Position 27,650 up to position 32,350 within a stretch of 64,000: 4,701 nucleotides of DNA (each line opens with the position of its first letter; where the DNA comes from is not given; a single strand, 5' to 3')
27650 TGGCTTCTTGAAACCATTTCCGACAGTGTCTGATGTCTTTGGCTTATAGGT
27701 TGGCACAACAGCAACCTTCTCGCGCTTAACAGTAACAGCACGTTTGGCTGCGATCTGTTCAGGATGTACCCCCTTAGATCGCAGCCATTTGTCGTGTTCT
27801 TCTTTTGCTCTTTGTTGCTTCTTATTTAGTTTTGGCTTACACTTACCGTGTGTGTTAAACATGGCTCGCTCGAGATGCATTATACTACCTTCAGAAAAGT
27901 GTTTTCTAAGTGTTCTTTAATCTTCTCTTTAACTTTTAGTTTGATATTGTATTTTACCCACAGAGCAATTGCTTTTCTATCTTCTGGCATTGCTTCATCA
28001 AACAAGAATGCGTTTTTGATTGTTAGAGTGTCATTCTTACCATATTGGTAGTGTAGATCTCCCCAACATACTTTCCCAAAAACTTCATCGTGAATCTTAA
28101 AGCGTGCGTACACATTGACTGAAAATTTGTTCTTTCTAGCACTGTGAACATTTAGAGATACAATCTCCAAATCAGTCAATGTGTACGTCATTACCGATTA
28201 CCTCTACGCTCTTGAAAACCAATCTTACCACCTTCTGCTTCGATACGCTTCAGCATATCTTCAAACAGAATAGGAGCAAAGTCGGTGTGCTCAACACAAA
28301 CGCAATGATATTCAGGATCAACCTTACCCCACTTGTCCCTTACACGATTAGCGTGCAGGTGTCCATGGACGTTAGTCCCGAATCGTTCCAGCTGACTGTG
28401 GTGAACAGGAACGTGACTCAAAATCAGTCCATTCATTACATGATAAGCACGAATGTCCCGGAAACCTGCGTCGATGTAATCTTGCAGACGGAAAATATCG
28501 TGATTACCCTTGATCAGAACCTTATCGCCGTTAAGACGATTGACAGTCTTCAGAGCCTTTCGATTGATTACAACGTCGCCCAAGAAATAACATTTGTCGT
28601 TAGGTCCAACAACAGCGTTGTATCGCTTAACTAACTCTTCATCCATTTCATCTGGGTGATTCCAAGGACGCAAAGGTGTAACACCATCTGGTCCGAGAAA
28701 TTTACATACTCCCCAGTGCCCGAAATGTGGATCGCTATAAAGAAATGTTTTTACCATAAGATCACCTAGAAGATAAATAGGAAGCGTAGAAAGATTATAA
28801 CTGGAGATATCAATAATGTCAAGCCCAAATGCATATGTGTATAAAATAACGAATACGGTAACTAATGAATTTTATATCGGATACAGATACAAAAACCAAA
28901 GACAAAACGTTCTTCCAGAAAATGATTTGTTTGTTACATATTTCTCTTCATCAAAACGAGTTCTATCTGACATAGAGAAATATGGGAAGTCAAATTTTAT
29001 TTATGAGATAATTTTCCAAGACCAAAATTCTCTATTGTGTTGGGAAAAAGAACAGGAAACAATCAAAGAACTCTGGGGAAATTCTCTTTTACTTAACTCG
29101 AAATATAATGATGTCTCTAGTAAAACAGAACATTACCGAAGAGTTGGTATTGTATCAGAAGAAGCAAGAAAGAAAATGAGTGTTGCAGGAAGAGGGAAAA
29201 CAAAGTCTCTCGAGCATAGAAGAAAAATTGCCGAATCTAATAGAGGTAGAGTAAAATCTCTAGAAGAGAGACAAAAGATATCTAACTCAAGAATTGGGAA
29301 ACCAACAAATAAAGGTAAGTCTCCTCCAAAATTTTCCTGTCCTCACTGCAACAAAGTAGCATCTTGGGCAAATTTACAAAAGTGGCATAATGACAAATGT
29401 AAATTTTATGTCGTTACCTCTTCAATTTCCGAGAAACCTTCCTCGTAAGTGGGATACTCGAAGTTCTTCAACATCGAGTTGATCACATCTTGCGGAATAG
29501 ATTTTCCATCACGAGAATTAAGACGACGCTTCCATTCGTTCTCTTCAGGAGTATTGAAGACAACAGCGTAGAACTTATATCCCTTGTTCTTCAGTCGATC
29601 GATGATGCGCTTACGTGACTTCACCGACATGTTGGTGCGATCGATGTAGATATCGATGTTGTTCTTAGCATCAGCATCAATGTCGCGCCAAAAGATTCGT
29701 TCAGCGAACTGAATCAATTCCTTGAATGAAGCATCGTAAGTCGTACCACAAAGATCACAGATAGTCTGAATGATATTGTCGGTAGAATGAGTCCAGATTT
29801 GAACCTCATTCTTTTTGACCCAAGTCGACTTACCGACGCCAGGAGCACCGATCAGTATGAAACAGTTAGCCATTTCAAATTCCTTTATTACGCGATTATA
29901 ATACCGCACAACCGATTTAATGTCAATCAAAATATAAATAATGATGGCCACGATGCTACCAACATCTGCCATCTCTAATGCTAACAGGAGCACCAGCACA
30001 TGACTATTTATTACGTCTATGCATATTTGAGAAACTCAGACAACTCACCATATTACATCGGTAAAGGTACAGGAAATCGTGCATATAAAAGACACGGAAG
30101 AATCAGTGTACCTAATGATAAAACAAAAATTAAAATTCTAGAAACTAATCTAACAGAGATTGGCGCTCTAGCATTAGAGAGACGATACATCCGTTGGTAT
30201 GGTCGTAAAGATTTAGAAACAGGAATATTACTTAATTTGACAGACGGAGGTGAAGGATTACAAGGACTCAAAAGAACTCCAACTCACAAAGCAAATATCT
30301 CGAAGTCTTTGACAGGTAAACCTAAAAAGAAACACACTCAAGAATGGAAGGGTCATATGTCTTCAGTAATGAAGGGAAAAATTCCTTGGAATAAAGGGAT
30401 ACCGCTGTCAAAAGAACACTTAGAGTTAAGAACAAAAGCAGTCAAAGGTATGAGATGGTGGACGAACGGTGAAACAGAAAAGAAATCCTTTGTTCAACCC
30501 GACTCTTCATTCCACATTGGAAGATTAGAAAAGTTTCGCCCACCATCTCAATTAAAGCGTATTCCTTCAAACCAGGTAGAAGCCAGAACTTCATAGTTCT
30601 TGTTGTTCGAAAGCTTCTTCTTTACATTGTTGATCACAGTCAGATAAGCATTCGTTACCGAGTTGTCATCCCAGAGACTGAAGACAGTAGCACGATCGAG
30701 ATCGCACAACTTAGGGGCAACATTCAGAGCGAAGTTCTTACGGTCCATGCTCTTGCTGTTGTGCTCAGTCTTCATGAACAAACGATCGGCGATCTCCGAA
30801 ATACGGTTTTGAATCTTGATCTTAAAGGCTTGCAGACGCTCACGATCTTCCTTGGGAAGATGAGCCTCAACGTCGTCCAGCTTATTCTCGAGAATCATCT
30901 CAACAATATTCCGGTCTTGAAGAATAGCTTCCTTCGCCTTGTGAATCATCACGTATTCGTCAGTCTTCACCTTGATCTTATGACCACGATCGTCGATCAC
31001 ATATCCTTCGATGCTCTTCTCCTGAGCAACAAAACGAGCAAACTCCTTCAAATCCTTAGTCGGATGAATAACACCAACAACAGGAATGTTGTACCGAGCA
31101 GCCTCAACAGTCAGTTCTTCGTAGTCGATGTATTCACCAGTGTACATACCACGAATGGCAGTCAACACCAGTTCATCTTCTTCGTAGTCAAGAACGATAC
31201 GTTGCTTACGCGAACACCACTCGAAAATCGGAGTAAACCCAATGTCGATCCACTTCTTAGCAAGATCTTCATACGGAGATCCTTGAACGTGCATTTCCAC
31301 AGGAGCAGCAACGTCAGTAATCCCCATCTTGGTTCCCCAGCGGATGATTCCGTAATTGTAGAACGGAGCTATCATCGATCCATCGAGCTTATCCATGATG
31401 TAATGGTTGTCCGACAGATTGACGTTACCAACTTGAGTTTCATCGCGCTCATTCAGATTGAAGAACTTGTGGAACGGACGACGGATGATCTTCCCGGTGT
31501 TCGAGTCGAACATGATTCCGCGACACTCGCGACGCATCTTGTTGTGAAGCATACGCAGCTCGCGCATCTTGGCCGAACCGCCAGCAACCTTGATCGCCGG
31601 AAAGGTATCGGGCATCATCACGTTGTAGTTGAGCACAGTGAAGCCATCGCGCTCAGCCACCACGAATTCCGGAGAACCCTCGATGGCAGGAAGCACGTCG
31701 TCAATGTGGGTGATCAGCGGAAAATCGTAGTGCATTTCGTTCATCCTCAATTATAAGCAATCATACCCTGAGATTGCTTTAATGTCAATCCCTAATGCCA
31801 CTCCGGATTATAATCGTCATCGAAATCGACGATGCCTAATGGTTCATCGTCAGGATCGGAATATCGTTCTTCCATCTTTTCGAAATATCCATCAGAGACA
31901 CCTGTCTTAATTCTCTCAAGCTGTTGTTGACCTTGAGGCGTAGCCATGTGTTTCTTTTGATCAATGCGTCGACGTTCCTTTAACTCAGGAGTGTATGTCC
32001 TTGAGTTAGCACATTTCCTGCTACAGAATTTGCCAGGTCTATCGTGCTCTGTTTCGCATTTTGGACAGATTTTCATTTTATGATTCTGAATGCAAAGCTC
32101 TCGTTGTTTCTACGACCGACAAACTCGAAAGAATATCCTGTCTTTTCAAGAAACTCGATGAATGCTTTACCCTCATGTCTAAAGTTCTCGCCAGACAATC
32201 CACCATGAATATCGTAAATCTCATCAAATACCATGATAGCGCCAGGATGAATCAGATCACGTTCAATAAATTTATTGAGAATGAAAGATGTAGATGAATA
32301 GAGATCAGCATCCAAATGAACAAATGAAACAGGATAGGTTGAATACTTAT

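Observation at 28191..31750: RNA end-healing and sealing module interrupted at both junctions by plus-strand GIY-YIG genes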

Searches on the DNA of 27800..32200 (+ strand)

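Call 6: search_dna_similar(query=window:27800-32200:+, collection=phages, mode=near, max_rows=30)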
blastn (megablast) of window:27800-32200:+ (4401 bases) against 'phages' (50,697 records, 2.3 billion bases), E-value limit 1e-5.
No match.

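Call 52: search_rna_families(sources=[L102, L101], threshold=gathering)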
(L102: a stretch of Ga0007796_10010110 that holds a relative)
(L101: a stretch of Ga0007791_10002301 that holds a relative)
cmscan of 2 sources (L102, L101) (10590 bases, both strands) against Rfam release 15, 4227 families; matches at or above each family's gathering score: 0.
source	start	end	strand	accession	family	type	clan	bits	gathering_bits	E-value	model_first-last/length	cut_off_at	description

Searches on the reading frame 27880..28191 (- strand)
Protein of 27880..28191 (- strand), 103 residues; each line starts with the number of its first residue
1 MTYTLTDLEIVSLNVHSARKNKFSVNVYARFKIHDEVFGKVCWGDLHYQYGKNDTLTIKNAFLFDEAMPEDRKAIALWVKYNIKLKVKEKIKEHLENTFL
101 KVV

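Call 21: search_protein_families(library=phrogs, proteins=[window:27880-28191:-], max_evalue=0.001)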
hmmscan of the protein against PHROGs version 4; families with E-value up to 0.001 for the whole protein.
window:27880-28191:- (103 aa): 0 families

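Call 83: search_protein_families(library=pfam, proteins=[window:27880-28191:-], max_evalue=0.01)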
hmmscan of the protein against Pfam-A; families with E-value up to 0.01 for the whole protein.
window:27880-28191:- (103 aa): 0 families
